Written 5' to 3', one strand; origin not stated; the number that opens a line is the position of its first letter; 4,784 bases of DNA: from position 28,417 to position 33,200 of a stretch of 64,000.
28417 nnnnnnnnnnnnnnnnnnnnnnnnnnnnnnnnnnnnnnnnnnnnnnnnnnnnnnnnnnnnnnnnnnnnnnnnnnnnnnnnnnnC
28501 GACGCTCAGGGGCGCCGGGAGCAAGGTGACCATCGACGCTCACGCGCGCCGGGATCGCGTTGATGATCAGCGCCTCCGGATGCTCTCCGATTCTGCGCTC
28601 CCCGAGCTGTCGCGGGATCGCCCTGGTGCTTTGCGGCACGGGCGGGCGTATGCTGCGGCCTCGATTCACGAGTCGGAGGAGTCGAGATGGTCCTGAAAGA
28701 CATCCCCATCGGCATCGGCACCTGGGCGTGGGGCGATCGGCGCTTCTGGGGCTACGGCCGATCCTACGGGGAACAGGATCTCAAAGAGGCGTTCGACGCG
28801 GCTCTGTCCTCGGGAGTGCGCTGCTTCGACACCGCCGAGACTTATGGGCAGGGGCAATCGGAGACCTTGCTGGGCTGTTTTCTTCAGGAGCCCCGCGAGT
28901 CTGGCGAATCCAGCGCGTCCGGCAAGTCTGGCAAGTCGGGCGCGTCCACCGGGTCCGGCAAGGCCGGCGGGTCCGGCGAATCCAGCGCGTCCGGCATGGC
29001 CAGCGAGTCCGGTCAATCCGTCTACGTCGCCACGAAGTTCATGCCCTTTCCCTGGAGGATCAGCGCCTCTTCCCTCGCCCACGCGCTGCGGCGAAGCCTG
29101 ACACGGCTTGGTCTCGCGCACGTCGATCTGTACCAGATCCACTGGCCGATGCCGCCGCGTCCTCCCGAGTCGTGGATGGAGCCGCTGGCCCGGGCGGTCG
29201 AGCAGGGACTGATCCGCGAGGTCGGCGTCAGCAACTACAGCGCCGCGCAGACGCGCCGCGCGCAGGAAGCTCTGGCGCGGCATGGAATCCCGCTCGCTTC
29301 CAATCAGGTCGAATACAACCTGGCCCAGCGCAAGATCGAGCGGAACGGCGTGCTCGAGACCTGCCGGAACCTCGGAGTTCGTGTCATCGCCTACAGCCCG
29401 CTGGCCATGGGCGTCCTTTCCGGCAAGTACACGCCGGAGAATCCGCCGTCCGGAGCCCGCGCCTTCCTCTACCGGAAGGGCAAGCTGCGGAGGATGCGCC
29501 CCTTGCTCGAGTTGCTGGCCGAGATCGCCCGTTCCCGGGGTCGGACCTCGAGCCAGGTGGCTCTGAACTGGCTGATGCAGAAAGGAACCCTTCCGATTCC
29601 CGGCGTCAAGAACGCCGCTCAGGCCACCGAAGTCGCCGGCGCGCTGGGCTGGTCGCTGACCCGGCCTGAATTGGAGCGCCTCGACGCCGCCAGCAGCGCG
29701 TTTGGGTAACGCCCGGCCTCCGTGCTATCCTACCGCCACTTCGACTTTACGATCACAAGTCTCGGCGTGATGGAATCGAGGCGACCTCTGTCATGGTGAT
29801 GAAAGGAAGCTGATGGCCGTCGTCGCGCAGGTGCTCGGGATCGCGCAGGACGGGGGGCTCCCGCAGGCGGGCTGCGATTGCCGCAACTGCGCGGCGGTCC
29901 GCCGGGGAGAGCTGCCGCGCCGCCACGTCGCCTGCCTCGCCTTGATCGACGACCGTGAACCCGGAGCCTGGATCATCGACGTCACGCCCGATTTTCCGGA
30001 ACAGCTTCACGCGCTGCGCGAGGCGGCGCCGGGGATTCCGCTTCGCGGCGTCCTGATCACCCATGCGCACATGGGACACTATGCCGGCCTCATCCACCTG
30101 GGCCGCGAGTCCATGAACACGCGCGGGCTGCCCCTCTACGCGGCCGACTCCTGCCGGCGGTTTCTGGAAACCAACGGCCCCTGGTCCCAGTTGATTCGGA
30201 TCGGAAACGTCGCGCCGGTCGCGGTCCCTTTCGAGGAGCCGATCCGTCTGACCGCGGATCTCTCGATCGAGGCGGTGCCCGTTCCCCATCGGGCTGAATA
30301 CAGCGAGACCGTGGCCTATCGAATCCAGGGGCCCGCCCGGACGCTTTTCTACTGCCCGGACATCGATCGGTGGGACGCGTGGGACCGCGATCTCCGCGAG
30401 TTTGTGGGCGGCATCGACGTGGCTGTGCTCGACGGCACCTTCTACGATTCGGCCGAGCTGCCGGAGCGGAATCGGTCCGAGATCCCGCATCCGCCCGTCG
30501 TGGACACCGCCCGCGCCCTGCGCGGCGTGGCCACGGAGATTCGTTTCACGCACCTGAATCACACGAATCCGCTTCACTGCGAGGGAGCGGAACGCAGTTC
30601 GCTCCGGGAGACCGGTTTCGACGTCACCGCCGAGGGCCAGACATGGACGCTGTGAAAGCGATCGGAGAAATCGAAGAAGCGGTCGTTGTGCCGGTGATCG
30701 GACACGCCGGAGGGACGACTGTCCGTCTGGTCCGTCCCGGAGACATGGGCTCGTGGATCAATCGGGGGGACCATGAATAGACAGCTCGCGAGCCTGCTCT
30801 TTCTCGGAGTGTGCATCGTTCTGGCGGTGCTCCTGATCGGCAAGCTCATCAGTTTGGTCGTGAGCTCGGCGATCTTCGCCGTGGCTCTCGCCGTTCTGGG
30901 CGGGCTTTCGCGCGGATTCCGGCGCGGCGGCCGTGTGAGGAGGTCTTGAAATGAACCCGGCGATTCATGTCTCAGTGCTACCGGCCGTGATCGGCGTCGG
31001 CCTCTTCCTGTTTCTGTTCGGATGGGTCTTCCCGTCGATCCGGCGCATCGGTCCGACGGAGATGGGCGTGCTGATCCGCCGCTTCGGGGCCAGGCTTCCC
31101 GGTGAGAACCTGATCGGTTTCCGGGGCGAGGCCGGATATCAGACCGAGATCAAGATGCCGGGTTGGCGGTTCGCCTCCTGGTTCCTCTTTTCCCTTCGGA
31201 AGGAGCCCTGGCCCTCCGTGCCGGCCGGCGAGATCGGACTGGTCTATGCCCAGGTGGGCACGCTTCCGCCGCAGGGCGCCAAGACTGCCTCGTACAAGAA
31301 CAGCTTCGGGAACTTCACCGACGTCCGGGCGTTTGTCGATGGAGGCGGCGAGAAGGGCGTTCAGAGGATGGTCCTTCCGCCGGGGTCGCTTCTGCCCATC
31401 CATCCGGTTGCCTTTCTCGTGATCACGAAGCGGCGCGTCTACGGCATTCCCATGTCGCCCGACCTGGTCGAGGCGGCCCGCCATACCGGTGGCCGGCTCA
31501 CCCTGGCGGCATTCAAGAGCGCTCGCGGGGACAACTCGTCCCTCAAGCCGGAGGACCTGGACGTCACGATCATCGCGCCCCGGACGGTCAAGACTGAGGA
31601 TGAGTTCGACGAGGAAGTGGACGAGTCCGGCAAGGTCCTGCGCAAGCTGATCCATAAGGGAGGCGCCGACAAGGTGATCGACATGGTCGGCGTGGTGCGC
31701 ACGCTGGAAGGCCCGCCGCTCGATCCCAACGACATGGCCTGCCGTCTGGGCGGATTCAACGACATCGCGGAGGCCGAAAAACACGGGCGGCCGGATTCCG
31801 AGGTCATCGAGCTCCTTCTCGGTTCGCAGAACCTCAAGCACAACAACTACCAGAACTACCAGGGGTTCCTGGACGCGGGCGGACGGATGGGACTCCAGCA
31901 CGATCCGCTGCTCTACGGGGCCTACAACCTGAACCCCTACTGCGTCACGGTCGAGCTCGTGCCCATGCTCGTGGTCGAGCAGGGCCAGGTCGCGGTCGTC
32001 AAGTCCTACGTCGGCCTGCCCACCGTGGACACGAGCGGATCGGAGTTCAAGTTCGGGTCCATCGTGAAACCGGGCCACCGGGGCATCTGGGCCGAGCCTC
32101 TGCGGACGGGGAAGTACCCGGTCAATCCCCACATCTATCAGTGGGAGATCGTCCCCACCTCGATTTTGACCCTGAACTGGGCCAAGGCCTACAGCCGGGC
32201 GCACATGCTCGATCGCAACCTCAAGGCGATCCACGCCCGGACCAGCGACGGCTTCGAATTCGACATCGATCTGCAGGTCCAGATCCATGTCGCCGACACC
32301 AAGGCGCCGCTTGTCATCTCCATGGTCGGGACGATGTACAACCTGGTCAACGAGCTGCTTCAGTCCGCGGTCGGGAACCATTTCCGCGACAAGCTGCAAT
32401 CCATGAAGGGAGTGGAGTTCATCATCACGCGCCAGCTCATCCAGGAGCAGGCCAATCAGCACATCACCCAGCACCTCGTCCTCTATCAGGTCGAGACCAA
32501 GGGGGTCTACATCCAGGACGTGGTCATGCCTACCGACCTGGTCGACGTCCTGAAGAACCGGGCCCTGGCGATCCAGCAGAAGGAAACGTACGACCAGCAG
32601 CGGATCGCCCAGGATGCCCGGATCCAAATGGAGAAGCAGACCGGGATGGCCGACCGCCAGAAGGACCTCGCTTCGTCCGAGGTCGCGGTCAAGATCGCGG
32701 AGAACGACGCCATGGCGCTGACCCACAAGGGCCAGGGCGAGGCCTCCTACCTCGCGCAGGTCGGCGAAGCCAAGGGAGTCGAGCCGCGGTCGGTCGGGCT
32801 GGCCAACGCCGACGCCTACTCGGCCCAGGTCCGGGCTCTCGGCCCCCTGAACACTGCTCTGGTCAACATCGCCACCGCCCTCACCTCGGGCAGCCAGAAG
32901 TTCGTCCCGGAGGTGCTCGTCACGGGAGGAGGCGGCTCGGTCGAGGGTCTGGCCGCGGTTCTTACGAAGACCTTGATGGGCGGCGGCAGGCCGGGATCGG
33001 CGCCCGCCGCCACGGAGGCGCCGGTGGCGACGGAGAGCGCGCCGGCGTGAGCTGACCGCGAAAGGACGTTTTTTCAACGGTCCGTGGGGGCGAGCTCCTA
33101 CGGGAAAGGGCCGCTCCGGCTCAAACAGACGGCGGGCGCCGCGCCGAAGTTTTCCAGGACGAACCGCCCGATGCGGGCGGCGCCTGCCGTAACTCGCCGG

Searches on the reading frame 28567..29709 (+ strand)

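Call 64: search_protein_families(library=pfam, proteins=[window:28567-29709:+], max_evalue=0.0001)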
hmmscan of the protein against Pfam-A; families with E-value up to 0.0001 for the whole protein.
window:28567-29709:+ (380 aa): 1 family
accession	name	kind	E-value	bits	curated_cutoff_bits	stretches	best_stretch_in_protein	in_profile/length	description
PF00248.27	Aldo_ket_red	-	1.1e-66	225.3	24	2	146-375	59-289/291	Aldo/keto reductase family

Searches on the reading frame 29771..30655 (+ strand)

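Call 64: search_protein_families(library=pfam, proteins=[window:29771-30655:+], max_evalue=0.0001)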
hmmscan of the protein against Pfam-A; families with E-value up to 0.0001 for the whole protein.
window:29771-30655:+ (294 aa): 1 family
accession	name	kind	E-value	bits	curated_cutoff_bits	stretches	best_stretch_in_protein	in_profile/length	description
PF12706.13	Lactamase_B_2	-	1.4e-25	90.5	27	1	69-256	5-193/200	Beta-lactamase superfamily domain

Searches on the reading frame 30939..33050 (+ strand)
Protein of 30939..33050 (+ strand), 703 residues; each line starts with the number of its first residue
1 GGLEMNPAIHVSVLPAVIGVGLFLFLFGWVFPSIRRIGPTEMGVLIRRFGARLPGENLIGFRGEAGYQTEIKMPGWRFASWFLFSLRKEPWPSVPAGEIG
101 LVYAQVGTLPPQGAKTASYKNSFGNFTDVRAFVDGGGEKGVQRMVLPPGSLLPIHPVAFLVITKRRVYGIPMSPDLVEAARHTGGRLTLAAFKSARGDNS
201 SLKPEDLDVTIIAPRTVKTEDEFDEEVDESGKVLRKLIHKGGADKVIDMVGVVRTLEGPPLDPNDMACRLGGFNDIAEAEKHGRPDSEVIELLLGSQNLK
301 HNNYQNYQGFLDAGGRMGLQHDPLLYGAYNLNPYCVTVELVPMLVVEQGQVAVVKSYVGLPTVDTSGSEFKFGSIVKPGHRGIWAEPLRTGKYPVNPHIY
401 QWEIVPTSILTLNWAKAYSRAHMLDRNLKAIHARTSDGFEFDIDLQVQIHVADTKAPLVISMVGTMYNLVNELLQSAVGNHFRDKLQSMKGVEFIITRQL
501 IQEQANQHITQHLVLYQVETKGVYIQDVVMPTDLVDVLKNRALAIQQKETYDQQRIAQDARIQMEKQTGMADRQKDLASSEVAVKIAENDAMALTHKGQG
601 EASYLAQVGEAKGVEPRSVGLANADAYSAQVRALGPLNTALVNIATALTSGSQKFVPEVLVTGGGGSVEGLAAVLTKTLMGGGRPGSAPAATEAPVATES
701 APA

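Call 39: search_protein_families(library=pfam, proteins=[window:30939-33050:+], max_evalue=0.001)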
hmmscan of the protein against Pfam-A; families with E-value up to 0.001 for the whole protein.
window:30939-33050:+ (703 aa): 1 family
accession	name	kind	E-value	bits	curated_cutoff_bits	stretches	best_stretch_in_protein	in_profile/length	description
PF01145.31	Band_7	-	3.7e-17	63.4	23.6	1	345-558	2-171/176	SPFH domain / Band 7 family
